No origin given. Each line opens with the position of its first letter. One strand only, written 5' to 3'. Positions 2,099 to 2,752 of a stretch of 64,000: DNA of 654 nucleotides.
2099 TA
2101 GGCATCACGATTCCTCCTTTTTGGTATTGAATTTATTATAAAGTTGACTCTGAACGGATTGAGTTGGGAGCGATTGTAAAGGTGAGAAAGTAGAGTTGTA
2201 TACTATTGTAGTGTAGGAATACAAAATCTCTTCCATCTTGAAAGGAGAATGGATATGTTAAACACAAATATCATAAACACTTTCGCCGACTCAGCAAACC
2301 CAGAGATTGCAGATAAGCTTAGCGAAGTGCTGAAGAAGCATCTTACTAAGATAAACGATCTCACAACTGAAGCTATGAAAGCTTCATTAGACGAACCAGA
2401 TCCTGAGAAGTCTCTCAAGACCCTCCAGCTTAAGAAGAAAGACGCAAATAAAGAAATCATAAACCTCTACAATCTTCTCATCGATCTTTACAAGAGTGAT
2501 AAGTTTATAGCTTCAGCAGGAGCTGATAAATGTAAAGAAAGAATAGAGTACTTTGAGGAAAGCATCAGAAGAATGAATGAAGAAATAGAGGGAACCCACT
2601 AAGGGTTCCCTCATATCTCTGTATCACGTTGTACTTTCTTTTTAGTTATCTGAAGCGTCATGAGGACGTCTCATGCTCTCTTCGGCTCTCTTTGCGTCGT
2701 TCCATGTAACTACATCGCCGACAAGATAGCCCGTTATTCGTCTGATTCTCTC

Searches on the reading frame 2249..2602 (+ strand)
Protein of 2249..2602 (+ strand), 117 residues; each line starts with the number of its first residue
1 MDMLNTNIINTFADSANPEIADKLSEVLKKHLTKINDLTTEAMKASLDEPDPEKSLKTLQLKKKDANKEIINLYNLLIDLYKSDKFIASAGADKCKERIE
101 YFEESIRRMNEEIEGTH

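Call 55: search_protein_families(library=pfam, proteins=[window:2249-2602:+], max_evalue=0.1)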
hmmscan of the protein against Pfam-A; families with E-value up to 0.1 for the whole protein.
window:2249-2602:+ (117 aa): 3 families
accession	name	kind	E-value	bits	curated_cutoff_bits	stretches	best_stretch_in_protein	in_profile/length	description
PF05795.16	Plasmodium_Vir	-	0.03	14.3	28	1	5-104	73-164/377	Plasmodium vivax Vir protein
PF02185.22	HR1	-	0.046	14.1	33.1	0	97-113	47-63/67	Hr1 repeat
PF22222.1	Cpf1_PI-like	-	0.058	14.5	27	1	61-110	17-61/91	CRISPR-associated endonuclease Cpf1 PI domain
